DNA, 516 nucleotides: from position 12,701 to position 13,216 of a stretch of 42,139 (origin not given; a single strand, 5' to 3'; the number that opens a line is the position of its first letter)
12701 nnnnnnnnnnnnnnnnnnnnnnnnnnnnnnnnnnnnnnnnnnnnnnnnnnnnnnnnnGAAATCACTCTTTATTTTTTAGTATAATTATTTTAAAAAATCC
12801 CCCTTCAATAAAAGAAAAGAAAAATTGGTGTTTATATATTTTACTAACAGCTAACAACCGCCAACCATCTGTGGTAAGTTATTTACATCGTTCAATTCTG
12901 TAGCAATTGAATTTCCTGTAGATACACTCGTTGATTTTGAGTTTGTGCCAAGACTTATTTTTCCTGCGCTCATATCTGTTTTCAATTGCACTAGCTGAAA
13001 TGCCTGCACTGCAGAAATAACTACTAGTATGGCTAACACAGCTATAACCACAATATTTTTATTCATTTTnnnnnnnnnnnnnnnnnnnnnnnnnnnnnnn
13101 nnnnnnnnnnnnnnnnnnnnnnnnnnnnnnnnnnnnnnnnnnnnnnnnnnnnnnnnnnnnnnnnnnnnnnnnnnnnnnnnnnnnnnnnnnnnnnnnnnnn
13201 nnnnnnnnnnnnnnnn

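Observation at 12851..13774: Two adjacent paralogs share an extreme C-terminal LP[EQ]MVGGC tail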

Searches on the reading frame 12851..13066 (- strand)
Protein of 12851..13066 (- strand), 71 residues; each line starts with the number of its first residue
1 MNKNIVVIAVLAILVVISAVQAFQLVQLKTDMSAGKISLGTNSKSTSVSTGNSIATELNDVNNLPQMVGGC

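Call 3: search_protein_families(library=pfam, proteins=[window:12851-13066:-], max_evalue=0.1)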
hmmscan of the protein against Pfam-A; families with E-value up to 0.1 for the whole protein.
window:12851-13066:- (71 aa): 1 family
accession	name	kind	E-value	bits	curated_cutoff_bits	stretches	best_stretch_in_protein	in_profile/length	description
PF20187.3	DUF6550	-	0.031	14.9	27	1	3-52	9-59/190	Family of unknown function (DUF6550)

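Call 4: search_protein_families(library=ncbifam, proteins=[window:12851-13066:-], max_evalue=0.1)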
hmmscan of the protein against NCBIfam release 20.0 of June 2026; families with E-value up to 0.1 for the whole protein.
window:12851-13066:- (71 aa): 1 family
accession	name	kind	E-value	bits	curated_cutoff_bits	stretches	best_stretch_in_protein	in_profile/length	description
NF010238.0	PRK13685.1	subfamily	0.028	13.5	432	1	17-70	143-196/335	hypothetical protein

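Call 31: find_homologous_proteins(query=A2, max_evalue=0.1)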
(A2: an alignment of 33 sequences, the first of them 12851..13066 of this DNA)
Query A2 (33 sequences) (71 aa, profile of the alignment): 70 proteins with E <= 0.1 among 3145 candidates.
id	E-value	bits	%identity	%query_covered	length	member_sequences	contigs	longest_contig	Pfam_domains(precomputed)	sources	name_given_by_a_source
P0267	4.1e-21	93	70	100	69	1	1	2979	-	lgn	-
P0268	4.7e-21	93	66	100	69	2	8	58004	-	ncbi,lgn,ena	ncbi:MAG: hypothetical protein AABW41_00370 [Nanoarchaeota archaeon]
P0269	4.9e-21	93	59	100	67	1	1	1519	-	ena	-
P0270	5.6e-21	93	51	100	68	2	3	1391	-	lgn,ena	-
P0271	1.9e-20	91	60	100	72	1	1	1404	-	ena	-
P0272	2.3e-20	91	48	100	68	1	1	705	-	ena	-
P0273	3.8e-20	90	43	73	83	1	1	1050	-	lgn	-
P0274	5.7e-20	89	45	100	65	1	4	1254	-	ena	-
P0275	1.0e-19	89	49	100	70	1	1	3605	-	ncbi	-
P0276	1.1e-19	89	37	100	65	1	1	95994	-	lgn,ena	-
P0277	1.2e-19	88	48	100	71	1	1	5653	-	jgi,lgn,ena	-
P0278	1.2e-19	88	39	100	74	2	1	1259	-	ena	-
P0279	2.4e-19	87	41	100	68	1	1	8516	-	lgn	-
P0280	3.1e-19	87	46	100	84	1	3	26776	-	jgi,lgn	jgi:hypothetical protein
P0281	6.4e-19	86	39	100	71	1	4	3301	-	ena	-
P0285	2.5e-18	84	49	100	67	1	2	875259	-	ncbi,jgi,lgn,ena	-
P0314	5.7e-13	67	31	96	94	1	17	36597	-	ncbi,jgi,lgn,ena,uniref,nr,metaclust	ncbi:MAG: hypothetical protein A3J65_00345 [Candidatus Buchananbacteria bacterium RIFCSPHIGHO2_02_FU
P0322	1.6e-10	59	28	97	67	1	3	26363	-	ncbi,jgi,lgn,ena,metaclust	metaclust:\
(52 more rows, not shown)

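Call 36: find_encoding_contigs(protein=P0314, flank=10000, max_places=8)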
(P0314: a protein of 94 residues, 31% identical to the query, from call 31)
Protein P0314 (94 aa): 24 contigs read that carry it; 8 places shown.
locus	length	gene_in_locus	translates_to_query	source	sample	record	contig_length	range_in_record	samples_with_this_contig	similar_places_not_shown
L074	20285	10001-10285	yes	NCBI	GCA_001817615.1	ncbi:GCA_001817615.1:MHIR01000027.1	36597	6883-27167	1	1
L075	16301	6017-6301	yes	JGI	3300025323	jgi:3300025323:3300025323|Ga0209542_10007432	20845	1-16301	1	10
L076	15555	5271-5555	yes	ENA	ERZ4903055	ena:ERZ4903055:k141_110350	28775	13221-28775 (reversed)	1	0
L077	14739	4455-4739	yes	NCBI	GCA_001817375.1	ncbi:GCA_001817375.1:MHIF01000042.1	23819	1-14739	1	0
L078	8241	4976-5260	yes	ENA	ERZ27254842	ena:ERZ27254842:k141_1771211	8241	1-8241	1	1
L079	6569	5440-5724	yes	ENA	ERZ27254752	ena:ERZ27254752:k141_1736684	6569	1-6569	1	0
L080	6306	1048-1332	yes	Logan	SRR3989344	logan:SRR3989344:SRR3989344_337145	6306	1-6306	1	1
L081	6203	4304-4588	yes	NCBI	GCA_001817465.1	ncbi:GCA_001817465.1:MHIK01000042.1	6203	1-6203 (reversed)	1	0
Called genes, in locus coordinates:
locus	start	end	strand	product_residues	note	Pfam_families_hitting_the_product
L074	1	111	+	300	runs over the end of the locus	PF01073:3Beta_HSD, PF01370:Epimerase, PF02719:Polysacc_synt_2, PF04321:RmlD_sub_bind, PF05368:NmrA (weak), PF07993:NAD_binding_4 (faint), PF13460:NAD_binding_10, PF16363:GDP_Man_Dehyd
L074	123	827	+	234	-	PF01590:GAF, PF13185:GAF_2, PF13492:GAF_3, PF03861:ANTAR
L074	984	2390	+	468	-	PF03951:Gln-synt_N, PF00120:Gln-synt_C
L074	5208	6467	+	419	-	PF05221:AdoHcyase, PF02826:2-Hacid_dh_C, PF00670:AdoHcyase_NAD, PF07991:KARI_N (weak)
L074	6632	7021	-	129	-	-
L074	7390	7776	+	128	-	PF03965:Penicillinase_R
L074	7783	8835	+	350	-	PF05569:Peptidase_M56, PF01435:Peptidase_M48 (weak)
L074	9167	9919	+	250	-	-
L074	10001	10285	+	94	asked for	-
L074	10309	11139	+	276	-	-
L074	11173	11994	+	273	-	PF07610:DUF1573, PF22544:HYDIN_VesB_CFA65-like_Ig (faint)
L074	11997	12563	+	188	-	-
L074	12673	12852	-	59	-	-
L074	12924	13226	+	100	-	PF11666:DUF2933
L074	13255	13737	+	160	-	PF07610:DUF1573, PF22544:HYDIN_VesB_CFA65-like_Ig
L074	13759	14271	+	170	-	PF22544:HYDIN_VesB_CFA65-like_Ig, PF07610:DUF1573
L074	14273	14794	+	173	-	-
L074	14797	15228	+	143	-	-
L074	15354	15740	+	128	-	-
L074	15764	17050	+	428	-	-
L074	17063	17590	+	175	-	-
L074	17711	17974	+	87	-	PF02583:Trns_repr_metal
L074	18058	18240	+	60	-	-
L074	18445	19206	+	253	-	PF01790:LGT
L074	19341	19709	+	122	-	PF13473:Cupredoxin_1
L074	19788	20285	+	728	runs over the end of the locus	PF00403:HMA, PF00122:E1-E2_ATPase, PF00702:Hydrolase, PF08282:Hydrolase_3 (faint)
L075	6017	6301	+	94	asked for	-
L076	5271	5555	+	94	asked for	-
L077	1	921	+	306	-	PF05221:AdoHcyase, PF00670:AdoHcyase_NAD, PF02826:2-Hacid_dh_C, PF07991:KARI_N (weak)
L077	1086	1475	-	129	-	-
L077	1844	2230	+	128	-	PF03965:Penicillinase_R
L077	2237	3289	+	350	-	PF05569:Peptidase_M56, PF01435:Peptidase_M48 (weak)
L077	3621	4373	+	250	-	-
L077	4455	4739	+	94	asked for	-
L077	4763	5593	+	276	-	-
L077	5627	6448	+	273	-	PF07610:DUF1573, PF22544:HYDIN_VesB_CFA65-like_Ig (faint)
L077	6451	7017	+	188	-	-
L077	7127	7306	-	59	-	-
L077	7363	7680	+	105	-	PF11666:DUF2933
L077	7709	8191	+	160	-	PF07610:DUF1573, PF22544:HYDIN_VesB_CFA65-like_Ig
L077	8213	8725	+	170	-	PF22544:HYDIN_VesB_CFA65-like_Ig, PF07610:DUF1573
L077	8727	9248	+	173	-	-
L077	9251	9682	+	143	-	-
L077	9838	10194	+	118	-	-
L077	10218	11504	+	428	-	-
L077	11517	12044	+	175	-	-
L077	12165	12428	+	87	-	PF02583:Trns_repr_metal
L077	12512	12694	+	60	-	-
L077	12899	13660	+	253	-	PF01790:LGT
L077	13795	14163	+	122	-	PF13473:Cupredoxin_1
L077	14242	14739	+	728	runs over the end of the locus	PF00403:HMA, PF00122:E1-E2_ATPase, PF00702:Hydrolase, PF08282:Hydrolase_3 (faint)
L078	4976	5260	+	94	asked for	-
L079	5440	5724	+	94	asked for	-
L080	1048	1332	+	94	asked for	-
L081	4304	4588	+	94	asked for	-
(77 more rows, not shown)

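Call 66: find_encoding_contigs(protein=P0285, flank=10000, max_places=1)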
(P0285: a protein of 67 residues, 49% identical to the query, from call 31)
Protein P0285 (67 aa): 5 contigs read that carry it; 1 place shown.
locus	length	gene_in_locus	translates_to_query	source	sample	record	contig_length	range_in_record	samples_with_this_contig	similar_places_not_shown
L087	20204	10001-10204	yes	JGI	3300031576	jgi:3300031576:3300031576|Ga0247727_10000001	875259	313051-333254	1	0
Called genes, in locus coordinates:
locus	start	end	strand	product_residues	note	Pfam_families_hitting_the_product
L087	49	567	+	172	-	-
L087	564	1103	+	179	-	-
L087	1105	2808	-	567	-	PF00749:tRNA-synt_1c, PF03950:tRNA-synt_1c_C, PF20974:tRNA-synt_1c_C2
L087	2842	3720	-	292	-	PF13473:Cupredoxin_1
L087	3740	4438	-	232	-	PF01435:Peptidase_M48 (weak)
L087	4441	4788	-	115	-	PF03965:Penicillinase_R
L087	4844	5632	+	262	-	PF13115:YtkA (faint), PF00630:Filamin (faint)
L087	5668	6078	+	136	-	-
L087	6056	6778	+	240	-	-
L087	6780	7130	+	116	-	-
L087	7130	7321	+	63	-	-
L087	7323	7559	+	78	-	-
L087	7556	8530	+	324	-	PF02683:DsbD_TM, PF13386:DsbD_2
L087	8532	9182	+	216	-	-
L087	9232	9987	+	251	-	-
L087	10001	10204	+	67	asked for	-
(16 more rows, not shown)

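Call 67: find_encoding_contigs(protein=P0322, flank=10000, max_places=1)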
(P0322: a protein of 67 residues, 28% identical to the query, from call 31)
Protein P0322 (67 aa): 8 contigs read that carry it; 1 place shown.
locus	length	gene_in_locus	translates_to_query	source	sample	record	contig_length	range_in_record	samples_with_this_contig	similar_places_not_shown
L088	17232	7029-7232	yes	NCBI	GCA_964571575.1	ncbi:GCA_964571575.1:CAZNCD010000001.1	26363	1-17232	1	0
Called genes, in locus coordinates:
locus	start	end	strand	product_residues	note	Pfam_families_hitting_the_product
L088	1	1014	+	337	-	?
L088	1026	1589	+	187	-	PF08207:EFP_N, PF01132:EFP, PF09285:Elong-fact-P_C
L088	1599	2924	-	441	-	PF00155:Aminotran_1_2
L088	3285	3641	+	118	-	-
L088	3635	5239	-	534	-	-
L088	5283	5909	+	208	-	-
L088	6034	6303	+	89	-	PF02583:Trns_repr_metal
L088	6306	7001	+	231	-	-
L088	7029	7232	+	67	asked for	-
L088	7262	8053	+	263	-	-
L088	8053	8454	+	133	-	PF07610:DUF1573, PF22544:HYDIN_VesB_CFA65-like_Ig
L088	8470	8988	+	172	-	PF22544:HYDIN_VesB_CFA65-like_Ig, PF07610:DUF1573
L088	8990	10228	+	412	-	-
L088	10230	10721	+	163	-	-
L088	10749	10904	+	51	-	-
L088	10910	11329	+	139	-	-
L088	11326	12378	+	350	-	PF05401:NodS, PF13489:Methyltransf_23, PF13847:Methyltransf_31, PF08241:Methyltransf_11, PF08242:Methyltransf_12, PF13649:Methyltransf_25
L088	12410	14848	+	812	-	PF00403:HMA, PF00122:E1-E2_ATPase, PF00702:Hydrolase, PF08282:Hydrolase_3 (faint)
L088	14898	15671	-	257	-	PF04402:SIMPL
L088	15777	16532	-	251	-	PF18915:DUF5667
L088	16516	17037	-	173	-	PF04542:Sigma70_r2, PF08281:Sigma70_r4_2, PF04545:Sigma70_r4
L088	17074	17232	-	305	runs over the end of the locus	-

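Call 73: predict_structure(alignment_id=A3)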
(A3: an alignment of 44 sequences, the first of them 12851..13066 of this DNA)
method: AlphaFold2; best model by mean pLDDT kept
length: 71 residues; sequences in the alignment: 44
mean_pLDDT: 68.4   pTM: 0.37
mean pLDDT of the five models: 68.4, 67.8, 67.1, 65.2, 64.2
residues with pLDDT >= 90: 21; 70-90: 13; 50-70: 14; < 50: 23
segments of 3 or more residues with pLDDT < 50: 41-60
pLDDT, mean of each block of 10 residues (from residue 1): 91 97 88 69 42 42 53 47
secondary structure, 60 per line:
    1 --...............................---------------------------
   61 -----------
elements in order: H3-33
